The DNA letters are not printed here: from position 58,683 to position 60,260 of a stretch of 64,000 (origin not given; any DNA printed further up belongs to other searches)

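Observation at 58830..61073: Secreted Vgb-like 7-bladed propeller fused to a C39-like cysteine peptidase inside the pilin operon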

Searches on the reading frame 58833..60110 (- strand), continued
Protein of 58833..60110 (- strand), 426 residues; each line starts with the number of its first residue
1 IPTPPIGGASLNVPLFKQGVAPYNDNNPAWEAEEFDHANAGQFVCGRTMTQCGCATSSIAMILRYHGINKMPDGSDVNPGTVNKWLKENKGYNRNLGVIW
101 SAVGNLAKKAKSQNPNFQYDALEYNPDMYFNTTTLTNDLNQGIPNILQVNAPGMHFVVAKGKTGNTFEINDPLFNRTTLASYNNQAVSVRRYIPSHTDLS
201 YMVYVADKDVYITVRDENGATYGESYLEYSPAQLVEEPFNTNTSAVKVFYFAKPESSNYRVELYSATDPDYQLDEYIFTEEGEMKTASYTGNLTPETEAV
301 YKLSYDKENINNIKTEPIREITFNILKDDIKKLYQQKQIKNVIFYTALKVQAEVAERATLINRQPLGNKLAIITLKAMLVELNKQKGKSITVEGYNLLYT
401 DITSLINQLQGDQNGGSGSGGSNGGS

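Call 46: find_homologous_proteins(query=A2, max_evalue=1e-10)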
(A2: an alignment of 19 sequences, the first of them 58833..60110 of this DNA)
Query A2 (19 sequences) (426 aa, profile of the alignment): 120 proteins with E <= 1e-10 among 8000 candidates.
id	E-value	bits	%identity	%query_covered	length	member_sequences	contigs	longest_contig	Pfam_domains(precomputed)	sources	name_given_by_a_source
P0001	9.4e-177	606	100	100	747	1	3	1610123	PF07494.18,PF13529.14,PF24684.2,PF08450.19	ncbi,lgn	-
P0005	1.4e-176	606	63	98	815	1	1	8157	PF24996.1,PF07646.22,PF13418.13,PF07250.18,PF13964.13,PF24681.2,PF13415.13,PF13529.14,PF24981.2,PF01344.32,PF25210.2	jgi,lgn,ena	jgi:hypothetical protein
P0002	2.9e-174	598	61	99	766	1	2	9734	PF07494.18,PF13529.14,PF24684.2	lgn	-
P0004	1.4e-173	596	70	100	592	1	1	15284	PF13529.14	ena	-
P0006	9.2e-172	590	60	96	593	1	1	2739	PF13529.14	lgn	-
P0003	1.9e-169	582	73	97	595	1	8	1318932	PF13529.14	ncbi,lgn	-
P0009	4.0e-152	525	40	93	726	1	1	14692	PF07494.18,PF13529.14,PF24684.2,PF01436.28,PF08450.19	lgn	-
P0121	5.4e-151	522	54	95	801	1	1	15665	PF24996.1,PF07646.22,PF13418.13,PF07250.18,PF13964.13,PF24681.2,PF13415.13,PF13529.14,PF24981.2,PF01344.32,PF25210.2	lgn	-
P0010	4.4e-148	512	42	97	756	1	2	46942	PF07494.18,PF13529.14,PF24684.2,PF08450.19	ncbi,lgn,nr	ncbi:MAG TPA: C39 family peptidase [Candidatus Saccharimonadales bacterium]|nr:C39 family peptidase 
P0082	9.3e-144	498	35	72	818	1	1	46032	PF07494.18,PF13529.14,PF24684.2,PF08450.19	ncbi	-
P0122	1.1e-142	494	30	94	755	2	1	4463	PF07494.18,PF23500.2,PF13529.14,PF24684.2,PF22888.2,PF08450.19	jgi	-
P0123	7.4e-138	478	30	94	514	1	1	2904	PF13529.14,PF01344.32,PF22888.2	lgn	-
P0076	4.0e-136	473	40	51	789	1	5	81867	PF07494.18,PF23500.2,PF13529.14,PF24684.2,PF01436.28,PF25021.2,PF08450.19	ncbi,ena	ncbi:MAG: C39 family peptidase [Patescibacteria group bacterium]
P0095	4.8e-134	466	40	52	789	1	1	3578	PF07494.18,PF13529.14,PF24684.2,PF25021.2,PF08450.19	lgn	-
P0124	1.5e-133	464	30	95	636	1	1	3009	PF06439.19,PF13529.14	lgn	-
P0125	4.9e-133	462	31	94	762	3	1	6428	PF13529.14,PF15902.13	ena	-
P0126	5.2e-133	462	31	94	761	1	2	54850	PF13529.14,PF15902.13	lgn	-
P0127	9.8e-131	455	40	52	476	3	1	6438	PF13529.14,PF24684.2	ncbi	ncbi:MAG: C39 family peptidase, partial [Patescibacteria group bacterium]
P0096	7.8e-129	449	39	52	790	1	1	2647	PF07494.18,PF13529.14,PF24684.2,PF08450.19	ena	-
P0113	3.9e-126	440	34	72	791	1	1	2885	PF07494.18,PF13529.14,PF24684.2,PF01436.28,PF25021.2,PF08450.19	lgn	-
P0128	1.1e-115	405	46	79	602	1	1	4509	PF13529.14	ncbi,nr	ncbi:MAG TPA: C39 family peptidase [Patescibacteria group bacterium]|nr:C39 family peptidase [Patesc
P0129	2.2e-111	391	36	94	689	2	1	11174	PF24996.1,PF07646.22,PF13964.13,PF24681.2,PF13415.13,PF13529.14,PF24981.2,PF01344.32,PF25210.2,PF22888.2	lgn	-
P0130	8.6e-108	379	32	93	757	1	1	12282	PF24996.1,PF13418.13,PF13964.13,PF24681.2,PF13415.13,PF13529.14,PF24981.2,PF01344.32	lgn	-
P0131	6.0e-104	367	38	94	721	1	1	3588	PF24996.1,PF13418.13,PF13964.13,PF24681.2,PF13415.13,PF13529.14,PF24981.2,PF01344.32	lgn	-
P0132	8.3e-104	366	38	94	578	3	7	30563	PF13529.14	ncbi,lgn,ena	-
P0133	8.6e-104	366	38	94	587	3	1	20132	PF13529.14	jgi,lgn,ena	-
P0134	9.9e-104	366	33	69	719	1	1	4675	PF13529.14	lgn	-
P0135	3.4e-102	361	37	92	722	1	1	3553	PF24996.1,PF13964.13,PF24681.2,PF13415.13,PF13529.14,PF24981.2,PF01344.32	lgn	-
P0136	2.6e-101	358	35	94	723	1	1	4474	PF24996.1,PF07646.22,PF13964.13,PF24681.2,PF13415.13,PF13529.14,PF24981.2,PF01344.32,PF22888.2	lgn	-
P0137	1.0e-100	356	43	83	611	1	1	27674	PF13529.14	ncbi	-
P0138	1.5e-100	355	38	94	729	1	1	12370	PF13529.14,PF04041.20,PF22888.2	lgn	-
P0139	1.5e-100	355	35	71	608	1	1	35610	PF13529.14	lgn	-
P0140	4.3e-100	354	36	93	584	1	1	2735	PF06439.19,PF13529.14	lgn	-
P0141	5.6e-100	353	38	96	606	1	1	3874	PF06439.19,PF13529.14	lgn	-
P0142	1.0e-99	353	38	93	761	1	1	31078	PF07646.22,PF13418.13,PF24681.2,PF13415.13,PF24981.2,PF01344.32,PF25210.2,PF24996.1,PF07250.18,PF13964.13,PF13854.13,PF13529.14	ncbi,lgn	-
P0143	3.3e-99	351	34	94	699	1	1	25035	PF24996.1,PF07646.22,PF13964.13,PF24681.2,PF13415.13,PF13529.14,PF01344.32,PF25210.2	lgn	-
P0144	4.0e-99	351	35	96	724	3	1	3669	PF24996.1,PF07646.22,PF13964.13,PF24681.2,PF13415.13,PF13529.14,PF24981.2,PF01344.32,PF25210.2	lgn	-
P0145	1.7e-98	349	35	94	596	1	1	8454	PF13529.14,PF22888.2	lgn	-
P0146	2.8e-98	348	36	91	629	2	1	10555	PF13529.14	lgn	-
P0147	3.9e-98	347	36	96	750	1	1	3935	PF24996.1,PF07646.22,PF13964.13,PF24681.2,PF13415.13,PF13529.14,PF24981.2,PF01344.32,PF25210.2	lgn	-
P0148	4.2e-98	347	37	94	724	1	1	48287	PF24996.1,PF07646.22,PF13964.13,PF24681.2,PF13415.13,PF13529.14,PF24981.2,PF01344.32,PF25210.2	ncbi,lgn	-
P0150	2.0e-97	345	32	94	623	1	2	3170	PF13385.14,PF13529.14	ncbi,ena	-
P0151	3.4e-97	344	38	94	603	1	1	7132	PF13529.14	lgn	-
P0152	4.0e-97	344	37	94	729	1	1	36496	PF24996.1,PF07646.22,PF13418.13,PF13964.13,PF24681.2,PF13415.13,PF13529.14,PF24981.2,PF01344.32,PF25210.2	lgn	-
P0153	6.9e-97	343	36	94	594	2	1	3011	PF13529.14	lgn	-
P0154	1.2e-96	342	36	94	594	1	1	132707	PF13529.14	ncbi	-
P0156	1.4e-96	342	35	94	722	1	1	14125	PF22847.3,PF13529.14,PF04041.20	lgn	-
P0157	2.8e-96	341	37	96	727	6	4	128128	PF24996.1,PF07646.22,PF13964.13,PF24681.2,PF13415.13,PF13529.14,PF24981.2,PF01344.32,PF25210.2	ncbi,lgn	-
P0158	9.5e-95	336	40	76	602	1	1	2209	PF06439.19,PF13529.14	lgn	-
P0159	1.4e-94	336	37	96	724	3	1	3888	PF24996.1,PF07646.22,PF13964.13,PF24681.2,PF13415.13,PF13529.14,PF24981.2,PF01344.32,PF25210.2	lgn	-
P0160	3.9e-94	334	33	94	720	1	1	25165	PF22847.3,PF13529.14,PF04041.20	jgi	-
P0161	3.9e-94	334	33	94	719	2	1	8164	PF22847.3,PF13529.14,PF04041.20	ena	-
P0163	4.4e-94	334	36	95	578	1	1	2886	PF13529.14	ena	-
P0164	1.7e-93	332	36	94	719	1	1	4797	PF24996.1,PF13964.13,PF24681.2,PF13415.13,PF13529.14,PF24981.2,PF01344.32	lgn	-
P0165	3.1e-93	331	36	94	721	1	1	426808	PF07646.22,PF13418.13,PF13964.13,PF24681.2,PF13415.13,PF13529.14,PF24981.2,PF01344.32,PF25210.2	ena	-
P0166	4.5e-93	331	38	93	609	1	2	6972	PF13529.14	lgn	-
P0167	8.7e-93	330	34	94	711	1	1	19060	PF24996.1,PF07646.22,PF13964.13,PF24681.2,PF13415.13,PF13529.14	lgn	-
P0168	1.3e-92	329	35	94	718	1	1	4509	PF24996.1,PF07646.22,PF13418.13,PF13964.13,PF24681.2,PF13415.13,PF13529.14,PF24981.2,PF25210.2,PF22888.2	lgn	-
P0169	2.3e-92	328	35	93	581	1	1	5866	PF13529.14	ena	-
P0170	2.7e-92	328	34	91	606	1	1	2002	PF13529.14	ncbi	-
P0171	3.0e-92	328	33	94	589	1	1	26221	PF13529.14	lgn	-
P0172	6.8e-92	327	35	93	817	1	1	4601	PF17164.11,PF13529.14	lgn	-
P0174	2.1e-91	325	32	94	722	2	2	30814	PF22847.3,PF13529.14,PF04041.20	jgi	-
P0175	3.9e-91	324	34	96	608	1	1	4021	PF13529.14,PF22888.2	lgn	-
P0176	4.3e-91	324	35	81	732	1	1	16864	PF24996.1,PF13964.13,PF24681.2,PF13415.13,PF13529.14,PF24981.2,PF01344.32,PF22888.2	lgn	-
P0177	2.1e-90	322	36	95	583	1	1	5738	PF13529.14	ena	-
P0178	1.1e-89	320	35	95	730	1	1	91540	PF24996.1,PF07646.22,PF13964.13,PF24681.2,PF13415.13,PF13529.14,PF01344.32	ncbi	-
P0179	1.3e-89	319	35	80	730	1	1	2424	PF24996.1,PF13964.13,PF24681.2,PF13415.13,PF13529.14,PF24981.2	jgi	jgi:hypothetical protein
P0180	2.4e-89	318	36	93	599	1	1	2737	PF13529.14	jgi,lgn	-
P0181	2.4e-89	318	36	93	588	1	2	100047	PF13529.14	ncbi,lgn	-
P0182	3.5e-89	318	36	93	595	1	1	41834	PF13529.14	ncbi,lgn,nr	ncbi:C39 family peptidase [Candidatus Roizmanbacteria bacterium]|nr:C39 family peptidase [Candidatus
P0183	1.7e-88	316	33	94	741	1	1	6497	PF24996.1,PF13964.13,PF24681.2,PF13415.13,PF13529.14,PF24981.2,PF01344.32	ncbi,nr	ncbi:MAG: C39 family peptidase [Candidatus Levybacteria bacterium]|nr:C39 family peptidase [Candidat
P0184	3.3e-88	315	34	94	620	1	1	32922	PF13385.14,PF13529.14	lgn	-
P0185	8.3e-88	313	35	93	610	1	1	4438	PF17164.11,PF13529.14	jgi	jgi:uncharacterized delta-60 repeat protein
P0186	9.3e-88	313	36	94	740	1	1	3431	PF24996.1,PF13964.13,PF24681.2,PF13415.13,PF13529.14,PF24981.2,PF01344.32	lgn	-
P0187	2.4e-86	309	36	79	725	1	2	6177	PF24996.1,PF13964.13,PF24681.2,PF13415.13,PF13529.14,PF01344.32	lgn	-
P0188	3.5e-86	308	38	73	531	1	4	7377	PF13529.14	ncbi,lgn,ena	-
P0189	4.0e-86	308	34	94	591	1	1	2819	PF13529.14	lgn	-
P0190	7.9e-86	307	34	92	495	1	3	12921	PF24996.1,PF07646.22,PF13964.13,PF24681.2,PF13415.13,PF13529.14,PF01344.32,PF25210.2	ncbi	ncbi:MAG: C39 family peptidase, partial [Patescibacteria group bacterium]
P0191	9.4e-86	307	50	51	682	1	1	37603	PF17164.11,PF13529.14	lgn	-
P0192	1.8e-85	306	37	94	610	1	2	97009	PF13529.14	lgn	-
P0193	3.0e-85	305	33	94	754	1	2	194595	PF24996.1,PF13418.13,PF13964.13,PF24681.2,PF13415.13,PF13529.14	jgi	jgi:N-acetylneuraminic acid mutarotase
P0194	4.5e-85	304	37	94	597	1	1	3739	PF13529.14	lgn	-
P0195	5.6e-85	304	32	94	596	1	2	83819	PF13529.14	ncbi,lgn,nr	ncbi:MAG TPA: C39 family peptidase [Patescibacteria group bacterium]|nr:C39 family peptidase [Patesc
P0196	2.6e-84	302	35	94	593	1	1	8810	PF13529.14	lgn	-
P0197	4.0e-84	301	34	94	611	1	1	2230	PF13529.14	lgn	-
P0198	5.9e-84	301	37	95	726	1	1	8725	PF24996.1,PF13418.13,PF13964.13,PF24681.2,PF13415.13,PF13529.14,PF24981.2,PF01344.32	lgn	-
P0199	7.7e-83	297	35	94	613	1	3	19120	PF13529.14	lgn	-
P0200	4.8e-82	294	38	94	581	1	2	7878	PF13529.14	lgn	-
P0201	7.1e-81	290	33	96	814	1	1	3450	PF17164.11,PF13529.14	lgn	-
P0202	1.2e-80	290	30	94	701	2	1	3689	PF22847.3,PF00251.27,PF13529.14,PF04041.20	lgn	-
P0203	3.0e-80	288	33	94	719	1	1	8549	PF24996.1,PF13964.13,PF24681.2,PF13415.13,PF13529.14,PF24981.2,PF01344.32,PF25210.2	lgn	-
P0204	5.6e-80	288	35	78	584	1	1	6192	PF13529.14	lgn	-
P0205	7.9e-74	267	34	94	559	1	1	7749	PF13529.14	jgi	jgi:hypothetical protein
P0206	4.7e-73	265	34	95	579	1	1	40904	PF13529.14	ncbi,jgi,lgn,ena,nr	ncbi:MAG TPA: C39 family peptidase [Candidatus Eisenbacteria bacterium]|nr:C39 family peptidase [Can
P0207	8.0e-69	251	33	54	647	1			PF13529.14,PF08309.18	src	-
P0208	1.6e-67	247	38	65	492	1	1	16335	PF13529.14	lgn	-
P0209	4.3e-65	238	42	47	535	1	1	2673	PF13529.14,PF04041.20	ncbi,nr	ncbi:MAG: C39 family peptidase, partial [Actinobacteria bacterium]|nr:C39 family peptidase [Actinomy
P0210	4.5e-65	238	33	82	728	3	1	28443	PF24996.1,PF13418.13,PF13964.13,PF24681.2,PF13415.13,PF13529.14,PF24981.2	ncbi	-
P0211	8.6e-65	238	31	70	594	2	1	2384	PF13529.14,PF03412.22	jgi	jgi:hypothetical protein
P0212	3.9e-64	235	29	97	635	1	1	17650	PF13529.14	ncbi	-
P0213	5.5e-64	235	31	82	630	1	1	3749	PF13529.14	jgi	jgi:hypothetical protein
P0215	5.0e-61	225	29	83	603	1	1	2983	PF13529.14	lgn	-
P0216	6.2e-58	215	31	89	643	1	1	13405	PF13529.14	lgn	-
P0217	9.6e-56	208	30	83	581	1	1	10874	PF13529.14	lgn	-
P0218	5.6e-54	202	30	66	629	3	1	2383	PF13529.14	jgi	-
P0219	5.7e-54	202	29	94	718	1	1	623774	PF24996.1,PF13418.13,PF13964.13,PF24681.2,PF13854.13,PF13415.13,PF13529.14,PF24981.2,PF01344.32,PF25210.2,PF03412.22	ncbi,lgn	-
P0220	2.2e-52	197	27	79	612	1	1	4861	PF13529.14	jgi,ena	-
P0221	5.6e-51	192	33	66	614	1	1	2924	PF13529.14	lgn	-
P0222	5.9e-50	189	31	85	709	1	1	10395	PF24996.1,PF07646.22,PF24681.2,PF13415.13,PF13529.14,PF01344.32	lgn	-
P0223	1.2e-49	188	29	74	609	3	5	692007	PF13529.14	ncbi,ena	-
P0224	2.7e-47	180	26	82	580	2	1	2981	PF13529.14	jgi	jgi:hypothetical protein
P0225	1.4e-46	177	31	65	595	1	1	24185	PF06439.19,PF13529.14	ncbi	-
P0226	2.7e-45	173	30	76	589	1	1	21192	PF13529.14,PF03412.22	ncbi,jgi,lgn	jgi:hypothetical protein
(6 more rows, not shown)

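Call 72: search_protein_families(library=phrogs, proteins=[window:58833-60110:-], max_evalue=0.01)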
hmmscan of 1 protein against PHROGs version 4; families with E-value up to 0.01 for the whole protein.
window:58833-60110:- (426 aa): 0 families

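Call 75: fold_search(model_id=the predicted structure, library=viral)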
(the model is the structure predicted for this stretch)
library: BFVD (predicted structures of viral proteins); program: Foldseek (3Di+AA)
matches with E <= 10: 738; with E <= 0.001: 1
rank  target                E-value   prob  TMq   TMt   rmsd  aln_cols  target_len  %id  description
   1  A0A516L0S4            8.7e-04  0.72  0.15  0.19  19.8       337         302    9  (no name in the UniProt tables at hand)
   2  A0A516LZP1            1.2e-03  0.57  0.11  0.14  19.2       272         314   10  (no name in the UniProt tables at hand)
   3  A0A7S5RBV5            6.8e-03  0.28  0.13  0.13  21.2       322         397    9  (no name in the UniProt tables at hand)
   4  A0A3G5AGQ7            1.3e-02  0.16  0.10  0.12  19.7       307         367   13  Uncharacterized protein [Solumvirus sp.]
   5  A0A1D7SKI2            2.2e-02  0.99  0.25  0.11   7.0       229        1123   17  Lysozyme [Cyanophage S-RIM14]
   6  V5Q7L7                2.3e-02  0.06  0.08  0.08  21.7       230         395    7  Tail fiber protein [Xylella phage Paz]
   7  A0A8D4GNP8            2.4e-02  0.20  0.11  0.07  24.6       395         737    7  (no name in the UniProt tables at hand)
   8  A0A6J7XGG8            3.4e-02  0.90  0.14  0.39   7.6       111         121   16  Uncharacterized protein [uncultured Caudovirales phage]
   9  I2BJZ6                3.4e-02  0.13  0.08  0.10  15.2       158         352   13  Spike protein (Fragment) [Porcine epidemic diarrhea virus]
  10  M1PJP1                3.6e-02  0.14  0.11  0.15  22.1       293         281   12  (no name in the UniProt tables at hand)
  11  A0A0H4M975            4.4e-02  0.07  0.09  0.03  27.0       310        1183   12  (no name in the UniProt tables at hand)
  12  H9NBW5                5.0e-02  0.04  0.08  0.06  19.3       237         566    9  (no name in the UniProt tables at hand)
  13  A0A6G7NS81            5.9e-02  0.10  0.08  0.03  28.8       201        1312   11  Glycoprotein [Scaphoideus titanus bunya-like virus 1]
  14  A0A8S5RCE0            6.2e-02  0.12  0.10  0.05  18.8       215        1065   11  Tail protein [virus sp. ctmTa7]
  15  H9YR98                6.5e-02  0.10  0.09  0.14  14.8       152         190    8  (no name in the UniProt tables at hand)
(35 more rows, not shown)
